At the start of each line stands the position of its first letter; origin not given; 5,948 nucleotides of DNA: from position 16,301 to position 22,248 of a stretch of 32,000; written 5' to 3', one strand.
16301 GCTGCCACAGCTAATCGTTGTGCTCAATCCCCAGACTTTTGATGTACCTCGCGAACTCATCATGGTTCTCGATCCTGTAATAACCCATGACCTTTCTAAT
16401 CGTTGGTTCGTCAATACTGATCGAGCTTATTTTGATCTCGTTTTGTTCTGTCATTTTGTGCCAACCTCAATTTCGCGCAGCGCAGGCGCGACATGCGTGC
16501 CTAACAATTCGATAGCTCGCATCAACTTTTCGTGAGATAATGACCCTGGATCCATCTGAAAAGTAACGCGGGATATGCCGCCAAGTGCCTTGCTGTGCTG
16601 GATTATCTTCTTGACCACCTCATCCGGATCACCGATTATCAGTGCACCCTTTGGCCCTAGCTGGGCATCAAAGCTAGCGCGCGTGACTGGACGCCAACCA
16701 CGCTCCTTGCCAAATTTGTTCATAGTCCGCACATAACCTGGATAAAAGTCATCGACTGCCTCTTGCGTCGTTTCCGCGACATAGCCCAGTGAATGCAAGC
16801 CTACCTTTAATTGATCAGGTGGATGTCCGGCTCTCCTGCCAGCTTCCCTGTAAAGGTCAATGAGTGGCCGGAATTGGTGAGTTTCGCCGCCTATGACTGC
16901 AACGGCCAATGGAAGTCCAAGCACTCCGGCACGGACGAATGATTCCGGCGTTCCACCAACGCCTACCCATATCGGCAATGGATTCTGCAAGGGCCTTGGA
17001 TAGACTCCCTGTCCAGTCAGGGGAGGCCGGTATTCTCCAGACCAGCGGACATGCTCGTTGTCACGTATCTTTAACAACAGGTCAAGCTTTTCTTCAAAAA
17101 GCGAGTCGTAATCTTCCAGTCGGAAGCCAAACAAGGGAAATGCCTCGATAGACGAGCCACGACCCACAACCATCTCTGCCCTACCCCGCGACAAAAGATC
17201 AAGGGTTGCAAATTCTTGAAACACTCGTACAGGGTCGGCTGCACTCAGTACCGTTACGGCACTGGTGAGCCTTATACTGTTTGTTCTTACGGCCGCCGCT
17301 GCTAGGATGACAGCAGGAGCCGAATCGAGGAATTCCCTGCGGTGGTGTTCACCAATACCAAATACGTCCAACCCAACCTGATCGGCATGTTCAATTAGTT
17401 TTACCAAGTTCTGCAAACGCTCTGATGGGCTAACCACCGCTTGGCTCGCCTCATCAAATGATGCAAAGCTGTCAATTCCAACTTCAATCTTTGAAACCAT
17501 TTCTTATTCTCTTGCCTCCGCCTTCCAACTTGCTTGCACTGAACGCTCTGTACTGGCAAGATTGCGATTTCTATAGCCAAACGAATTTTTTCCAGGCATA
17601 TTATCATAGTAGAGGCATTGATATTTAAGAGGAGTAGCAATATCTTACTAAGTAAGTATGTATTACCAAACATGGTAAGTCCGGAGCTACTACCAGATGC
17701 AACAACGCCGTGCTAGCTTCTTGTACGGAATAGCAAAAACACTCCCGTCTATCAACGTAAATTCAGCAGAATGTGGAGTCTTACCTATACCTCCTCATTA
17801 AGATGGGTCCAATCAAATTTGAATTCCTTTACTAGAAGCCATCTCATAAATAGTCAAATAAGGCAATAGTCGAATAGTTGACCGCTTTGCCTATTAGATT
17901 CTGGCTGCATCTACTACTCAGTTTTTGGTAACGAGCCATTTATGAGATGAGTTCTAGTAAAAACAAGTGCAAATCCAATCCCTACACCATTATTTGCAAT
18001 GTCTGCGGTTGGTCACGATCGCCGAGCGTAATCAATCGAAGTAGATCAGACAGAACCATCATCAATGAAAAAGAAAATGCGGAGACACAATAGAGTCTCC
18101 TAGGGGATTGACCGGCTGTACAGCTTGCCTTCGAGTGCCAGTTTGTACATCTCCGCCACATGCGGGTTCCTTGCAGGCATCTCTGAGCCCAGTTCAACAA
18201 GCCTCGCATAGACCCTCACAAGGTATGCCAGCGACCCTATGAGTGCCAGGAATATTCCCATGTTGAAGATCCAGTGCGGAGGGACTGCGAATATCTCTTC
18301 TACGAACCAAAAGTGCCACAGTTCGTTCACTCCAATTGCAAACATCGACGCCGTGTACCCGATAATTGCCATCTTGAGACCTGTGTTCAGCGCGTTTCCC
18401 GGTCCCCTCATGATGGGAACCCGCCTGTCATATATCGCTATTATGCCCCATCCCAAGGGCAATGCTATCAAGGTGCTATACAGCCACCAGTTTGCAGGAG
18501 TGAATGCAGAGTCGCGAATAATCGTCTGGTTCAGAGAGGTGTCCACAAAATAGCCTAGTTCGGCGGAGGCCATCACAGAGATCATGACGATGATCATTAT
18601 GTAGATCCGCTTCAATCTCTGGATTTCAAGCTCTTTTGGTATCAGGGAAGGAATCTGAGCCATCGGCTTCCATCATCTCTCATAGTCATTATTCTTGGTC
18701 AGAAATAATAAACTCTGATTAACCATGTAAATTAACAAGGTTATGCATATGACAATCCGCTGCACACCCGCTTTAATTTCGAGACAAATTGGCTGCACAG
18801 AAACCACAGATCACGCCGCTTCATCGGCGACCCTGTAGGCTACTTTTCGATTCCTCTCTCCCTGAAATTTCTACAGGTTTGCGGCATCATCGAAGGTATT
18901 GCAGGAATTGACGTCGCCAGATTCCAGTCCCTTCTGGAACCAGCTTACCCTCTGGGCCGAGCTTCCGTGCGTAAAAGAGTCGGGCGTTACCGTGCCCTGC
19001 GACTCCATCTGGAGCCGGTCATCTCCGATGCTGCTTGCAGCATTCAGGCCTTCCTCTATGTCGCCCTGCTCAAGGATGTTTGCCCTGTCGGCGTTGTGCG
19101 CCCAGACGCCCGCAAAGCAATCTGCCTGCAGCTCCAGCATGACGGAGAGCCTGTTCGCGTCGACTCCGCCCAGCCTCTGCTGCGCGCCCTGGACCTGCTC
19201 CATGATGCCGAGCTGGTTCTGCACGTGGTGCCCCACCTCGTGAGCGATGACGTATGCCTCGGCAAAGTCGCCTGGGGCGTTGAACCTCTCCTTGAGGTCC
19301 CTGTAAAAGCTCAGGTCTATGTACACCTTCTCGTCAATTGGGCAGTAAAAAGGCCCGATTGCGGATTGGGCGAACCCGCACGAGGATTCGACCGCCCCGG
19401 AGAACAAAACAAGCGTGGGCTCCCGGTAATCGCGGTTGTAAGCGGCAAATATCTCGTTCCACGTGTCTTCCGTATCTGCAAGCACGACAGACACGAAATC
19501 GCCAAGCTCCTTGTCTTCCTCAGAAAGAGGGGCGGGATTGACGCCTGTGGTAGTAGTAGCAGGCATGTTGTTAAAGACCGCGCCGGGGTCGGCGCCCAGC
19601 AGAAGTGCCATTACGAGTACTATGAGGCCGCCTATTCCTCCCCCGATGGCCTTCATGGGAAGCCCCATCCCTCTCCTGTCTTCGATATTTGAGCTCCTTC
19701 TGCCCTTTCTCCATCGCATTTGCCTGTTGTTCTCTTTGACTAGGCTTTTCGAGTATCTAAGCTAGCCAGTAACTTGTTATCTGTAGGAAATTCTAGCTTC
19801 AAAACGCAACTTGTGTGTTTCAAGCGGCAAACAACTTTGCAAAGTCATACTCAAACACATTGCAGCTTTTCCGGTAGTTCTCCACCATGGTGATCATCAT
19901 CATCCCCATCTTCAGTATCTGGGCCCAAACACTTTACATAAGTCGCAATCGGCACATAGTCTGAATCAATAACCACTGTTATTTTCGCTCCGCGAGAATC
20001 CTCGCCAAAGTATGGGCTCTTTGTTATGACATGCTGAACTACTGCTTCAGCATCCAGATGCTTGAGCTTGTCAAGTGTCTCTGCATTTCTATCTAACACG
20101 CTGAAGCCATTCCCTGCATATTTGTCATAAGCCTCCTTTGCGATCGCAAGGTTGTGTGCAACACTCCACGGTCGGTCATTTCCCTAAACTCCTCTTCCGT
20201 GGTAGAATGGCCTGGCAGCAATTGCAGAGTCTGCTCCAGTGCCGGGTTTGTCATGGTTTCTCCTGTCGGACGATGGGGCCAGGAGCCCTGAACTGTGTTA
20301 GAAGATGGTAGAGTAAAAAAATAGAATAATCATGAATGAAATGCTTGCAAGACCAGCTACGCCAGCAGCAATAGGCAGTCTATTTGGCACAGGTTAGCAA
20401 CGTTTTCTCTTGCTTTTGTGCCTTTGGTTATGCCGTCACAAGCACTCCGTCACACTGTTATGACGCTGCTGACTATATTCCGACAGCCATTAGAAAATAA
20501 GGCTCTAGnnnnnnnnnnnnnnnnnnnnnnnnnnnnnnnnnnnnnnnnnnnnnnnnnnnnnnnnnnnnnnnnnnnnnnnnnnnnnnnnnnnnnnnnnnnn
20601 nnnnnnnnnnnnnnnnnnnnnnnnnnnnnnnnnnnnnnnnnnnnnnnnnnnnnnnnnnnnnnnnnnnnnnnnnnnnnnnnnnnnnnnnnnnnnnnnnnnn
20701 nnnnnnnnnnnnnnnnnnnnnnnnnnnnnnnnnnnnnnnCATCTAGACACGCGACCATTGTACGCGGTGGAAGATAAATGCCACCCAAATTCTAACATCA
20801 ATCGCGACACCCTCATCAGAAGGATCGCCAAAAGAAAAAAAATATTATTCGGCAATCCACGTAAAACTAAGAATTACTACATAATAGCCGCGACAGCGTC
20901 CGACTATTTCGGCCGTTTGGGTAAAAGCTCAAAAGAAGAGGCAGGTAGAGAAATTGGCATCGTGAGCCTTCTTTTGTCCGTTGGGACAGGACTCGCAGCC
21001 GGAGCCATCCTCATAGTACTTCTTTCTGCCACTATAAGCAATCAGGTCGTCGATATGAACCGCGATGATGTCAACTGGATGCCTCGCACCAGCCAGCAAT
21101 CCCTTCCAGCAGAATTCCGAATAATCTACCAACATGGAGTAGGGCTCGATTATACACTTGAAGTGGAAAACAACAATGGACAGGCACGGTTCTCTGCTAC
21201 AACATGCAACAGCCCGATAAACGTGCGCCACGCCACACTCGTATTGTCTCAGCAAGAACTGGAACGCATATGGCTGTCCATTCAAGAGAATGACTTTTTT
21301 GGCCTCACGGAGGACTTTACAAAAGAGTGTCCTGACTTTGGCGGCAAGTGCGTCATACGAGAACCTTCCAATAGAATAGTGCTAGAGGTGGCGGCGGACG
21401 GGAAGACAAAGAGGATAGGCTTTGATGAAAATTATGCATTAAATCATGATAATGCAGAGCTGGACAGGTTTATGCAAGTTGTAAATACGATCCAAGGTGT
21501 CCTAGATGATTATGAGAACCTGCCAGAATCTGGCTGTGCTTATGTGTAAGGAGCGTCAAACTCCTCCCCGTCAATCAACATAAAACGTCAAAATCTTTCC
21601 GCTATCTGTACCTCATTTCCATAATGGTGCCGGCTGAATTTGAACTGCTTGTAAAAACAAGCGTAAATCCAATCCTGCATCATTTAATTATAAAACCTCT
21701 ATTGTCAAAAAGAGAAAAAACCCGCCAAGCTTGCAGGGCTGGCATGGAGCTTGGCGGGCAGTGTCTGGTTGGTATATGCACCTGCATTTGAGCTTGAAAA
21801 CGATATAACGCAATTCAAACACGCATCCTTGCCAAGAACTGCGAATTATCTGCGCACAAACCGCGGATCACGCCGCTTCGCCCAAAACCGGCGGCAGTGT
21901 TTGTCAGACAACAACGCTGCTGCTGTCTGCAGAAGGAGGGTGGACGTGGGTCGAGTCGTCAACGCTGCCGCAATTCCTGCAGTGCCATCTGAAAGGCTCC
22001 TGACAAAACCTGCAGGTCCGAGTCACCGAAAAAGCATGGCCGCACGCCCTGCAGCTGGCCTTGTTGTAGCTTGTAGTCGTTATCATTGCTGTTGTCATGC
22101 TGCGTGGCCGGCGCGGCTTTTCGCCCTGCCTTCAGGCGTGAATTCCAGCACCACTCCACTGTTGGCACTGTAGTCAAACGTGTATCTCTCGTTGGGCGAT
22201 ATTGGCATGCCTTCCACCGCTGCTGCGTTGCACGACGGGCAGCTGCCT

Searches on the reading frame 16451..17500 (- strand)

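Call 56: search_protein_families(library=pfam, proteins=[window:16451-17500:-], max_evalue=0.001)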
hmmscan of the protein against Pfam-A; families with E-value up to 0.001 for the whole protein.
window:16451-17500:- (349 aa): 1 family
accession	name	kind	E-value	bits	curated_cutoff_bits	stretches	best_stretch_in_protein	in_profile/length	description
PF00296.26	Bac_luciferase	-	3.7e-54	184.6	27.9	1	18-301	11-306/314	Luciferase-like monooxygenase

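Call 57: search_protein_families(library=ncbifam, proteins=[window:16451-17500:-], max_evalue=0.001)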
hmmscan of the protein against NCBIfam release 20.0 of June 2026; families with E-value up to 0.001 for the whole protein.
window:16451-17500:- (349 aa): 25 families
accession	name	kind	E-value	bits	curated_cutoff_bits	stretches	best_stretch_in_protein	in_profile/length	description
TIGR03858.1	LLM_2I7G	subfamily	9.6e-152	504.8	462.25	1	6-342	1-337/337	Atu2307/SP_0267 family LLM class monooxygenase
TIGR04036.1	LLM_CE1758_fam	subfamily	4.6e-56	190.1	479.1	1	16-343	14-333/355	CE1758 family FMN-dependent luciferase-like monooxygenase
TIGR04020.1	seco_metab_LLM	subfamily_domain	1e-30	107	244.45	1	23-249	12-239/341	MupA/Atu3671 family FMN-dependent luciferase-like monooxygenase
TIGR04027.1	LLM_KPN_01858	hypoth_equivalog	3.6e-29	101.8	412.9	2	23-153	13-145/326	putative FMN-dependent luciferase-like monooxygenase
TIGR03619.1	F420_Rv2161c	subfamily_domain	1.4e-25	90.3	166.9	1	59-243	41-218/247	TIGR03619 family F420-dependent LLM class oxidoreductase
TIGR03558.1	oxido_grp_1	subfamily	1.5e-18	67.1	166.95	1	25-267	15-250/325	MsnO8 family LLM class oxidoreductase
NF052254.1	luciferase_Alph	exception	2.2e-17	63.3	600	1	26-244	18-231/354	luciferase subunit alpha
TIGR03555.1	F420_mer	equivalog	1.5e-14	54.2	348.7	1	25-234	7-207/325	5,10-methylenetetrahydromethanopterin reductase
TIGR03560.1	F420_Rv1855c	subfamily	2.2e-13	50.5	231.4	1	23-184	6-177/227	TIGR03560 family F420-dependent LLM class oxidoreductase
TIGR03571.1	lucif_BA3436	subfamily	5.3e-12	45.6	303.9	1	62-180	69-188/304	TIGR03571 family LLM class oxidoreductase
TIGR03621.1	F420_MSMEG_2516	subfamily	7.5e-11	41.7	213.15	1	27-183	11-159/295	TIGR03621 family F420-dependent LLM class oxidoreductase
NF002619.0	PRK02271.1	equivalog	9.6e-11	41.5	276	1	24-183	8-160/329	5,10-methylenetetrahydromethanopterin reductase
TIGR03854.1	F420_MSMEG_3544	hypoth_equivalog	7.6e-10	38.6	295.6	1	31-196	14-175/290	TIGR03854 family LLM class F420-dependent oxidoreductase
TIGR03559.1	F420_Rv3520c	subfamily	1.5e-08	34.1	335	1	28-164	11-144/325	LLM class F420-dependent oxidoreductase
NF007802.0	PRK10508.1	equivalog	9.6e-08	31.4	540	1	24-211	21-200/335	luciferase-like monooxygenase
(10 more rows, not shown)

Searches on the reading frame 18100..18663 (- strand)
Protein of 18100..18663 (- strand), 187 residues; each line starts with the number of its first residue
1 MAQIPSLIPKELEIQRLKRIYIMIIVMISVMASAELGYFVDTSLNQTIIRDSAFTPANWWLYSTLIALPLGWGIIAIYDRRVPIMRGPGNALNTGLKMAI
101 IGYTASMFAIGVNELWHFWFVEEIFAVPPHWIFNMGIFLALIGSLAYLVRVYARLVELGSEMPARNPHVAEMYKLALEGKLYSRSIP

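Call 57: search_protein_families(library=ncbifam, proteins=[window:18100-18663:-], max_evalue=0.001)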
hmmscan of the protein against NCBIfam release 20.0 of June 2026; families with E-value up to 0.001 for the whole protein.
window:18100-18663:- (187 aa): 2 families
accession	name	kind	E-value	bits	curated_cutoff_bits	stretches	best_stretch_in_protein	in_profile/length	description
NF041641.1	AmoC_BACT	equivalog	9.8e-13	47.9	319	1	6-154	97-244/250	bacterial ammonia monooxygenase, subunit AmoC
TIGR03078.1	CH4_NH3mon_ox_C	equivalog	6.2e-12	45.5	280.6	1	3-152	78-226/231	methane monooxygenase/ammonia monooxygenase subunit C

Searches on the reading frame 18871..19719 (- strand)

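Call 56: search_protein_families(library=pfam, proteins=[window:18871-19719:-], max_evalue=0.001)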
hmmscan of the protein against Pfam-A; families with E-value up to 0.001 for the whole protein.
window:18871-19719:- (282 aa): 1 family
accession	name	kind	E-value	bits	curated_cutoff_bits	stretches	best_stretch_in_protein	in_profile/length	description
PF04228.19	Zn_peptidase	-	9.3e-116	386.8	23.2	1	1-276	1-290/290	Putative neutral zinc metallopeptidase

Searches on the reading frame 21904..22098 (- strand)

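Call 3: search_protein_families(library=pfam, proteins=[window:21904-22098:-], max_evalue=0.01)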
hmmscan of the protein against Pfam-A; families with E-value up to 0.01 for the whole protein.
window:21904-22098:- (64 aa): 2 families
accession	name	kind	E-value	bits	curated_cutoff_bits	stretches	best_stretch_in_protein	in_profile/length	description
PF07191.17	Zn_ribbon_6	-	0.00027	21.3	25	1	9-47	12-49/67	Double zinc ribbon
PF01363.27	FYVE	-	0.00061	20.3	27.8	1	26-48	8-35/67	FYVE zinc finger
